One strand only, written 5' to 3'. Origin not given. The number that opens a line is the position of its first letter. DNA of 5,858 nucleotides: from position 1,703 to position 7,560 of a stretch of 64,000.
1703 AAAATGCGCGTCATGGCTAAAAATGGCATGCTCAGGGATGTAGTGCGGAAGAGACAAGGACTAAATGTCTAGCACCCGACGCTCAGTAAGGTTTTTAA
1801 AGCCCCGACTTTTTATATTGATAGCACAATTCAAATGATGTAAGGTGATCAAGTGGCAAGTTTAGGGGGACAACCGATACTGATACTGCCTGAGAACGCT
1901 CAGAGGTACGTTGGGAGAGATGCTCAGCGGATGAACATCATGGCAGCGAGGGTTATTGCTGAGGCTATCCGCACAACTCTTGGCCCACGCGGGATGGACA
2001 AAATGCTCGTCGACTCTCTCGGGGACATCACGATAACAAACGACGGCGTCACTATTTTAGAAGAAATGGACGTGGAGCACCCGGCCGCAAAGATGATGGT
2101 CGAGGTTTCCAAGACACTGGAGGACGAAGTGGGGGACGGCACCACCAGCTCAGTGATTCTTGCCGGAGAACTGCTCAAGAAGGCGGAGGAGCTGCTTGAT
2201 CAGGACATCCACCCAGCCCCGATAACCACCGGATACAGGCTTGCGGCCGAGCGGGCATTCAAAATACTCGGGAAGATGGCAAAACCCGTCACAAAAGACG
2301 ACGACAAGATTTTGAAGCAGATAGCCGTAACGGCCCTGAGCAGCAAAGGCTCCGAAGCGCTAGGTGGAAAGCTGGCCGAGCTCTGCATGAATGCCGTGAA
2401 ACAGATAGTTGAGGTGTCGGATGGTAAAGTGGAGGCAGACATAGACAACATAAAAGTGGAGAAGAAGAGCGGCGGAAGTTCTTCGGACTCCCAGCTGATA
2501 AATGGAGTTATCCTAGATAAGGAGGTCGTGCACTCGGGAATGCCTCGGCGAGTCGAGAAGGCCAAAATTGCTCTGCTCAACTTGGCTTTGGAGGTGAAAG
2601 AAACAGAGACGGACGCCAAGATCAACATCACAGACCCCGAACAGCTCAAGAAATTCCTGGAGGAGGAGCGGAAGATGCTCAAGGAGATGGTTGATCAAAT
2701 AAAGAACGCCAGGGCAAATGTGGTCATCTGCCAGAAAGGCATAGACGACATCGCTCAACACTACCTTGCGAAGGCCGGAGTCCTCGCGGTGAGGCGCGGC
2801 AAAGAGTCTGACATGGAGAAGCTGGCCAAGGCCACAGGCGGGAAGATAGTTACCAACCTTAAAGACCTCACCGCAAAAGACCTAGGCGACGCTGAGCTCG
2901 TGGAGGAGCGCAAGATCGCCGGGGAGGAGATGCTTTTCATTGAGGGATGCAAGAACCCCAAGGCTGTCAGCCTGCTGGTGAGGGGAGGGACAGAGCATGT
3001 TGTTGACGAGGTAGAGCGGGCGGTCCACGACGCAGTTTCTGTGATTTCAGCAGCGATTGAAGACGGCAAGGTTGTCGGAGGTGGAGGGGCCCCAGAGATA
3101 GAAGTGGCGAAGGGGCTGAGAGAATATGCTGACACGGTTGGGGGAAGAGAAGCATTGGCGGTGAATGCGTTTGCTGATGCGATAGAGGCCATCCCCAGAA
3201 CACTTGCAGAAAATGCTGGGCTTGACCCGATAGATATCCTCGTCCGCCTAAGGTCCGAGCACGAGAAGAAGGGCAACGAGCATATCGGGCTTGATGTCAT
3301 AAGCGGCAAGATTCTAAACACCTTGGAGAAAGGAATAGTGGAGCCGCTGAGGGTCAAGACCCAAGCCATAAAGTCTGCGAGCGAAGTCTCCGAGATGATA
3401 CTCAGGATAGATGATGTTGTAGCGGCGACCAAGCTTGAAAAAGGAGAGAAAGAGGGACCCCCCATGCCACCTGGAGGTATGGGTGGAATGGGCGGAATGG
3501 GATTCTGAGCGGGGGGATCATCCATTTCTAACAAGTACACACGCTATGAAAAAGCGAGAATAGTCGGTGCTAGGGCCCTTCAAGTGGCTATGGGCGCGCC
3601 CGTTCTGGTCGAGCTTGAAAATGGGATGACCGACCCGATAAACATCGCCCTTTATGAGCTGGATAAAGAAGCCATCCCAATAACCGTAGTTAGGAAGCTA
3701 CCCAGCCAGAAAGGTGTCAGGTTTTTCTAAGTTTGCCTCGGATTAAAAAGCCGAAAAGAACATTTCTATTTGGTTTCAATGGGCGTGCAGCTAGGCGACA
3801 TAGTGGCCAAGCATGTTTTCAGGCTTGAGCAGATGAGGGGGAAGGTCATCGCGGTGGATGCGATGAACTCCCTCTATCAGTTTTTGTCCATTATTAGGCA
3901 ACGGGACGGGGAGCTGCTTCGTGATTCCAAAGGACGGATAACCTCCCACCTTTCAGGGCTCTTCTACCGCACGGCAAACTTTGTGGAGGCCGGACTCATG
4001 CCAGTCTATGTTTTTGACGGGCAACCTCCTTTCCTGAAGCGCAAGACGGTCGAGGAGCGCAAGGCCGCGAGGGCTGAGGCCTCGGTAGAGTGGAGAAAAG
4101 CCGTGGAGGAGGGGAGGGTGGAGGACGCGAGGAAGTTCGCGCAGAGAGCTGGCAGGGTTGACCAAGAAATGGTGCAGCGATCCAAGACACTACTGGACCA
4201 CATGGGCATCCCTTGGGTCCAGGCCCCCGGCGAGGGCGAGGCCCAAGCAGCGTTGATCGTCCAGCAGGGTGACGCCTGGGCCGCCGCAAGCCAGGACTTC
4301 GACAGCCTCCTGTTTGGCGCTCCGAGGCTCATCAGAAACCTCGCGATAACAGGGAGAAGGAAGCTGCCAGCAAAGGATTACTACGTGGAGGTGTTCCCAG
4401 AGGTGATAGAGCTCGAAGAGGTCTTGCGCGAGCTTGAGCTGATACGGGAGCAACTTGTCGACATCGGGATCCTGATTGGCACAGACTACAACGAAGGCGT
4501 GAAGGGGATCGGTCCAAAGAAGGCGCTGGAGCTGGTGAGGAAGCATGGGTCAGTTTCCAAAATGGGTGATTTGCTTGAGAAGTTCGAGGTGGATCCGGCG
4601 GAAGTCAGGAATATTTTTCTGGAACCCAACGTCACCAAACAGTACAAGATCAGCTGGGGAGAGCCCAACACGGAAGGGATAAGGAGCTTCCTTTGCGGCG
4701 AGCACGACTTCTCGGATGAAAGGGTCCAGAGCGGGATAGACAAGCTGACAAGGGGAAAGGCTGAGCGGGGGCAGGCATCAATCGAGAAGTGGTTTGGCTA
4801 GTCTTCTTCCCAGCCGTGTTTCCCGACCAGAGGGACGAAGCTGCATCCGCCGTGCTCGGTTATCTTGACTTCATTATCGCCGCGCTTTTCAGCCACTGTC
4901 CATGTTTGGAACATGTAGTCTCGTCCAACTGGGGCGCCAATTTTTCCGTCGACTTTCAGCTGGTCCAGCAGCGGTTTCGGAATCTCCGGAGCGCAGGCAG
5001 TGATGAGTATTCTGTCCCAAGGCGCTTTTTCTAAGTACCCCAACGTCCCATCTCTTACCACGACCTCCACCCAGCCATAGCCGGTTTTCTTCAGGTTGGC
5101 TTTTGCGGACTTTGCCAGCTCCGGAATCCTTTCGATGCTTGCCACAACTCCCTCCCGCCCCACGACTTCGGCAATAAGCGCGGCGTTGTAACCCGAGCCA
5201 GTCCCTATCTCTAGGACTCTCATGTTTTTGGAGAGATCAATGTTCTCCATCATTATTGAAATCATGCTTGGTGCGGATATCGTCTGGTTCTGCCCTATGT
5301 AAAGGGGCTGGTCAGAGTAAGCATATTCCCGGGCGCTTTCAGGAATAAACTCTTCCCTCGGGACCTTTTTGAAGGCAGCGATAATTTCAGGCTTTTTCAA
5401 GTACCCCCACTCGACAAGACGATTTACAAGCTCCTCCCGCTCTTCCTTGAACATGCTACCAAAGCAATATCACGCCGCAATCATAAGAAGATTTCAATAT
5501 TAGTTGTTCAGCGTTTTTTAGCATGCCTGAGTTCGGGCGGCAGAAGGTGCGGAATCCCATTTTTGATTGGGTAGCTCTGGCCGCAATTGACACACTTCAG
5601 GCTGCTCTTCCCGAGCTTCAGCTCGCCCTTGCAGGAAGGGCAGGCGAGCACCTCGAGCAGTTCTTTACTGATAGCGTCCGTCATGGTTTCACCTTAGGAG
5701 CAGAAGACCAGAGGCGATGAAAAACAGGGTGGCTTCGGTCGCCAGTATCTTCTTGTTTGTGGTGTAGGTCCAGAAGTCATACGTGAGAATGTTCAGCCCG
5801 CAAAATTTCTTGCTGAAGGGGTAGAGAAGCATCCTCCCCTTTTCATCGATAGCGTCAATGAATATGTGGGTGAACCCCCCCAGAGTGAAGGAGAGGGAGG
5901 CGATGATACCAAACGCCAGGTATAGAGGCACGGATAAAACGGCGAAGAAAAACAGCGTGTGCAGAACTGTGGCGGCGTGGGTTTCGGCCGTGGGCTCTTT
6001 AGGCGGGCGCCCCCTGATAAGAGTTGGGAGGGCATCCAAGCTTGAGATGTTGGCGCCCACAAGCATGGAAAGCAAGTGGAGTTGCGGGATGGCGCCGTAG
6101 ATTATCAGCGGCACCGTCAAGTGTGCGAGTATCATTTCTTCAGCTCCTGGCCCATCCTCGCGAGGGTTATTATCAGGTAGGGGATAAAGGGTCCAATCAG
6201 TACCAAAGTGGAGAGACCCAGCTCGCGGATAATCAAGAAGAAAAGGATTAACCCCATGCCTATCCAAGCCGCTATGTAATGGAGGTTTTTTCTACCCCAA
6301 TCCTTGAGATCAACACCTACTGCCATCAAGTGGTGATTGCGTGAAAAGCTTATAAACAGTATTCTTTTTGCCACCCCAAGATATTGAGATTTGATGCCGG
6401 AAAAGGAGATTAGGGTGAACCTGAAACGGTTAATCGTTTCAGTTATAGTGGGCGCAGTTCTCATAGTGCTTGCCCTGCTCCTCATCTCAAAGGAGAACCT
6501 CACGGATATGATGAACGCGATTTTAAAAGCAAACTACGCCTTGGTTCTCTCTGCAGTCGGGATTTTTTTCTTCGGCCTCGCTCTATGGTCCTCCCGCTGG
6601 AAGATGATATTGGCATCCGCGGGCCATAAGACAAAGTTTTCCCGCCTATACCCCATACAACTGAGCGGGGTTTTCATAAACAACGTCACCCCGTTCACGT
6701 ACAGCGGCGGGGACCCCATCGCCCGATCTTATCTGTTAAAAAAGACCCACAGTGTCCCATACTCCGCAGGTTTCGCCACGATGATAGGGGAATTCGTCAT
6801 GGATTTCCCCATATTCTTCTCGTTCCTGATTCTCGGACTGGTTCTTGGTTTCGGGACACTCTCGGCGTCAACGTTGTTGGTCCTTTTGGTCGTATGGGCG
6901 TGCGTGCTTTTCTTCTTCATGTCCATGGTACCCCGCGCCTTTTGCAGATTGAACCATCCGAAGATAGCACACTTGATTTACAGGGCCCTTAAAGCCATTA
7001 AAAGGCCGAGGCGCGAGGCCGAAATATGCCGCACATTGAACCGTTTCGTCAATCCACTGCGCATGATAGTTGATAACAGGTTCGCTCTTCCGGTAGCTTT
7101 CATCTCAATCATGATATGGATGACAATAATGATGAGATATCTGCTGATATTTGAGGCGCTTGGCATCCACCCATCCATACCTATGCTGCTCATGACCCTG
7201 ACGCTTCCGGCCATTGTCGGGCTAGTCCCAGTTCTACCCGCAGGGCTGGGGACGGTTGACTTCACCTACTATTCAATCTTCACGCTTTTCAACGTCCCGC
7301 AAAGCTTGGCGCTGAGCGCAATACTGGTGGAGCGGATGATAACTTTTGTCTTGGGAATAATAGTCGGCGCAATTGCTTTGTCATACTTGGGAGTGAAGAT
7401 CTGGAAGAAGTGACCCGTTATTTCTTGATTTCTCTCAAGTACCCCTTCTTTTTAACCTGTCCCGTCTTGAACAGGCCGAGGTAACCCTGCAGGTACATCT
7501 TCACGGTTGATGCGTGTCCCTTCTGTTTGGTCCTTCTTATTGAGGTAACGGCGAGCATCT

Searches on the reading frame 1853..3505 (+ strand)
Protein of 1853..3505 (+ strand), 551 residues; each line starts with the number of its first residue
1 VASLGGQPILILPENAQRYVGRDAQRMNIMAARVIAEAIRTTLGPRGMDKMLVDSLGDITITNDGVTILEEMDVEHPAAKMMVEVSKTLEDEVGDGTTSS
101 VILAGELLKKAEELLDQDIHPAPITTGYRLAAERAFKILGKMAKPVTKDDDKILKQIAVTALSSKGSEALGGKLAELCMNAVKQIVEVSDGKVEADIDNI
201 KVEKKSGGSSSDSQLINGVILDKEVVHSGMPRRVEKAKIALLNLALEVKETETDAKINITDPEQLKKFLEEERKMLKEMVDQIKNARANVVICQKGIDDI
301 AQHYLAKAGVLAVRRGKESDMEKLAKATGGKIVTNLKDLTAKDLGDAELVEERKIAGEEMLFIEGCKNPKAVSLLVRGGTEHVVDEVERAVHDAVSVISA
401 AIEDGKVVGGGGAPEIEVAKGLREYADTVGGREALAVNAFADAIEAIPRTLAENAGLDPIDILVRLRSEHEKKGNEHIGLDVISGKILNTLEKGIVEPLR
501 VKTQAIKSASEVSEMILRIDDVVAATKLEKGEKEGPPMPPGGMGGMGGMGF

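Call 78: search_protein_families(library=pfam, proteins=[window:1853-3505:+], max_evalue=0.00001)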
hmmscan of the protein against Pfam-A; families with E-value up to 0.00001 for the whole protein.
window:1853-3505:+ (551 aa): 1 family
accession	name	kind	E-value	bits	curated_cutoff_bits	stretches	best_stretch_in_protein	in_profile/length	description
PF00118.29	Cpn60_TCP1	-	1.3e-184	615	34.3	1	35-526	1-489/490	TCP-1/cpn60 chaperonin family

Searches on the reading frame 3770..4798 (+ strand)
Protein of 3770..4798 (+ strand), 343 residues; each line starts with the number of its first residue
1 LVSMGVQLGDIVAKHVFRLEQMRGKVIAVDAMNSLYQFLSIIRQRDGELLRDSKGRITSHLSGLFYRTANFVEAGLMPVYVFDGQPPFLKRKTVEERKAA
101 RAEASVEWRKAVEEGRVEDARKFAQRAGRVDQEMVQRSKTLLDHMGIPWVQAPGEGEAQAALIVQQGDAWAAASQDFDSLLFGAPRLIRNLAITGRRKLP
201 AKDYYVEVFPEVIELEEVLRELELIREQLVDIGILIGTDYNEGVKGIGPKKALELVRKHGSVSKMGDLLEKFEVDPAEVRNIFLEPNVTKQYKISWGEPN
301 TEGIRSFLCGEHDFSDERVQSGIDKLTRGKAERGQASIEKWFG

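Call 78: search_protein_families(library=pfam, proteins=[window:3770-4798:+], max_evalue=0.00001)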
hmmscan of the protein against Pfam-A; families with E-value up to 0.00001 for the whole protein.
window:3770-4798:+ (343 aa): 2 families
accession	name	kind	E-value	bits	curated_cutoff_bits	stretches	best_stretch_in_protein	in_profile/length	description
PF00867.23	XPG_I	-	7.8e-27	93.9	24.9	1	146-239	1-89/89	XPG I-region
PF00752.23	XPG_N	-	1.7e-18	67.4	22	1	5-104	2-101/101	XPG N-terminal domain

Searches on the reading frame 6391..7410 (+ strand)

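Call 78: search_protein_families(library=pfam, proteins=[window:6391-7410:+], max_evalue=0.00001)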
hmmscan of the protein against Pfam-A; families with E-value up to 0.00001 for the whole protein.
window:6391-7410:+ (340 aa): 1 family
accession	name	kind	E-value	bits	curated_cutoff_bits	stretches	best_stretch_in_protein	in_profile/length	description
PF03706.18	LPG_synthase_TM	-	7e-49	167.3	33.4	1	18-326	5-302/302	Lysylphosphatidylglycerol synthase TM region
